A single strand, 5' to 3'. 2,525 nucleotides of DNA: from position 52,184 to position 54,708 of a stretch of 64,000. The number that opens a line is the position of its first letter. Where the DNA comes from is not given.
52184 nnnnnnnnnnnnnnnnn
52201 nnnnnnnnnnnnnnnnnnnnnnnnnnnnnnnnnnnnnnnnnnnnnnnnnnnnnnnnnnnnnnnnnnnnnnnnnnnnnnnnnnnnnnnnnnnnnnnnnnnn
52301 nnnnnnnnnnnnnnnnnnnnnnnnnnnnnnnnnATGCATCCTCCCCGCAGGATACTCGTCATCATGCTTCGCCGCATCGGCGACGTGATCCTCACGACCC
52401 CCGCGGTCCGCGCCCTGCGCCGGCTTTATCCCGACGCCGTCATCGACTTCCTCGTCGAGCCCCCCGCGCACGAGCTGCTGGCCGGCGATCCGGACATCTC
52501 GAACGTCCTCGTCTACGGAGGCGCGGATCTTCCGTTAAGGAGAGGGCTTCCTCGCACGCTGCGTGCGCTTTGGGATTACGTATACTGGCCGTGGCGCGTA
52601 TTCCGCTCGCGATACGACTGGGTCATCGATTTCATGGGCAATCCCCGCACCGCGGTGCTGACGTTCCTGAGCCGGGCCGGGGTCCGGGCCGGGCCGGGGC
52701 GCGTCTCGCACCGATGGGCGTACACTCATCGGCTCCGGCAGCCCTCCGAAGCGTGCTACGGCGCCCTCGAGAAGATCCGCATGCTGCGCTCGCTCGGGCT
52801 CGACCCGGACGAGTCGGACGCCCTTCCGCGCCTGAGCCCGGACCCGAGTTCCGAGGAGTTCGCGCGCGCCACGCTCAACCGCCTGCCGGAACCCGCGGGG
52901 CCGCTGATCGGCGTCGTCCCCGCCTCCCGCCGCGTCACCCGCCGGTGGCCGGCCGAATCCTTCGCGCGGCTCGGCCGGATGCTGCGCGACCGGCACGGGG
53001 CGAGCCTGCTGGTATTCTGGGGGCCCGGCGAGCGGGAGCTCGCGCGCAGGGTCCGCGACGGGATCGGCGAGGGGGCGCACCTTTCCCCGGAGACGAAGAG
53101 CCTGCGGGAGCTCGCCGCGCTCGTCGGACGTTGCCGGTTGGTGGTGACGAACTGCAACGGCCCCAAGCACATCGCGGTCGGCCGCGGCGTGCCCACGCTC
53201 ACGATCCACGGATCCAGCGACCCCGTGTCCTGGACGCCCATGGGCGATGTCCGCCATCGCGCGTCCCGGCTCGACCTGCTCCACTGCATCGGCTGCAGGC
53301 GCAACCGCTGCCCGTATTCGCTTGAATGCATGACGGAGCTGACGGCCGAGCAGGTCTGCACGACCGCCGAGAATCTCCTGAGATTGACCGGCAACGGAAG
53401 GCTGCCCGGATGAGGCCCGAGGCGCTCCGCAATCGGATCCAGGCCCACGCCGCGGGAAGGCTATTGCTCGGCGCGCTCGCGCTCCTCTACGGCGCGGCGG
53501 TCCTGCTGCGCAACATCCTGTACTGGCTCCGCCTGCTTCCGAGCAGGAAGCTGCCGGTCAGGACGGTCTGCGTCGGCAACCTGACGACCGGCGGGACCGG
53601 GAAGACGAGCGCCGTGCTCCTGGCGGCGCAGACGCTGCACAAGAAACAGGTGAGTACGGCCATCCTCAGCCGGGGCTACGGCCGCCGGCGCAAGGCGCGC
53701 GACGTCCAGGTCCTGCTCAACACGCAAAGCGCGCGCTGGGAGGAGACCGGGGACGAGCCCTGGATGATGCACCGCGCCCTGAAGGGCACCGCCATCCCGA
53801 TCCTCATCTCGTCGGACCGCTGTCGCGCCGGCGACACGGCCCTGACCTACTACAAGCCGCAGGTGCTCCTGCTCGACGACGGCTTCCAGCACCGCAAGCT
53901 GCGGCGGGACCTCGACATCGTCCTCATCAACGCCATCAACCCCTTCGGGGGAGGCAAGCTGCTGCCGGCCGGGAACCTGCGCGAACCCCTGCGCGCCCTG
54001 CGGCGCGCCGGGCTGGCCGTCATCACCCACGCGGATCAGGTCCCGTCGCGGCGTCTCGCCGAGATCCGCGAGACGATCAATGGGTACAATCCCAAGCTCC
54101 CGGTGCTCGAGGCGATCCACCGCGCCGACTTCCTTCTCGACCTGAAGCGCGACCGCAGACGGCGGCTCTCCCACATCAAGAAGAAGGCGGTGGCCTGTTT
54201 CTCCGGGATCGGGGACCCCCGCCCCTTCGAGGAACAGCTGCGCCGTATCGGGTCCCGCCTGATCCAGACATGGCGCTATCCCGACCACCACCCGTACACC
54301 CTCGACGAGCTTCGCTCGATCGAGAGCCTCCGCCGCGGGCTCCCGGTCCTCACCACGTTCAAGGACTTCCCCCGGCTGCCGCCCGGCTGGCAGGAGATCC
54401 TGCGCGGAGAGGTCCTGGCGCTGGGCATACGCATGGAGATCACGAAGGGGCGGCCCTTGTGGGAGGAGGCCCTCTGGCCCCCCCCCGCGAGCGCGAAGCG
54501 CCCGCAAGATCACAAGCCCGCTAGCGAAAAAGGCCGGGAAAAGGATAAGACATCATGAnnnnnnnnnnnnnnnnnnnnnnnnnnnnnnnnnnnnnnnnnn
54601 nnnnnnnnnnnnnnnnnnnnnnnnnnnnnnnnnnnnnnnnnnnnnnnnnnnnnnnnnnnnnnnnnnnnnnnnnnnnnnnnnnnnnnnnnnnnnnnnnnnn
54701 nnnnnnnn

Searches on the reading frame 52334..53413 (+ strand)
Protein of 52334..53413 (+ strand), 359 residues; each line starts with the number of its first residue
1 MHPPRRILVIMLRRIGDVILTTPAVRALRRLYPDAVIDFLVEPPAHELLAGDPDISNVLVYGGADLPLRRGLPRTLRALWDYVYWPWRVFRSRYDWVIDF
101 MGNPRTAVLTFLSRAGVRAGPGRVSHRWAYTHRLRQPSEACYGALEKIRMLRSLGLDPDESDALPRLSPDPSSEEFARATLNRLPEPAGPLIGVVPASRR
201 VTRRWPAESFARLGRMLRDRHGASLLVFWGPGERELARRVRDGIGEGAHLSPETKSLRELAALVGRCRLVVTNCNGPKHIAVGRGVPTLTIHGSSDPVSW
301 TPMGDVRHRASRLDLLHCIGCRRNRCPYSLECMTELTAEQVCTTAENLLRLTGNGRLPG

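Call 62: search_protein_families(library=pfam, proteins=[window:52334-53413:+], max_evalue=0.0001)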
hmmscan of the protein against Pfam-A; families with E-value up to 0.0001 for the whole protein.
window:52334-53413:+ (359 aa): 1 family
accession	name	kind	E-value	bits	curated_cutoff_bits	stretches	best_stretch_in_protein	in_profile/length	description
PF01075.23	Glyco_transf_9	-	1.1e-26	94.1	22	1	91-321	10-236/247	Glycosyltransferase family 9 (heptosyltransferase)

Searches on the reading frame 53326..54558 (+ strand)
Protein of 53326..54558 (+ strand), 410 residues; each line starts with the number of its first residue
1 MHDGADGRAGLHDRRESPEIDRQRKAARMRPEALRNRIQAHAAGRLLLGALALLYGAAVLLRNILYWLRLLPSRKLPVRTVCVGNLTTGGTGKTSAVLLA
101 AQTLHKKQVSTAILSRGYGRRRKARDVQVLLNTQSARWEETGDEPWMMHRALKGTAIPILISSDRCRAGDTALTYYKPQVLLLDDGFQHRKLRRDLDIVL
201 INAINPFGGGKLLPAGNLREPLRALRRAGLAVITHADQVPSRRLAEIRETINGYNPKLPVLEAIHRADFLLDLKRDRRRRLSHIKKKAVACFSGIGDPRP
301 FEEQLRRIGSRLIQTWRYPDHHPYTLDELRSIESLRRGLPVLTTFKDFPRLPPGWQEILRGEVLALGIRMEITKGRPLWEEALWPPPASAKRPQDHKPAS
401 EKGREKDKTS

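Call 62: search_protein_families(library=pfam, proteins=[window:53326-54558:+], max_evalue=0.0001)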
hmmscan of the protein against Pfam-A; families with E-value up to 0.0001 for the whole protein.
window:53326-54558:+ (410 aa): 1 family
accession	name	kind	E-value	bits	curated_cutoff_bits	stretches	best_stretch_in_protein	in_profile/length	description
PF02606.20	LpxK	-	2.3e-78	264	27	1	46-374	3-315/328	Tetraacyldisaccharide-1-P 4'-kinase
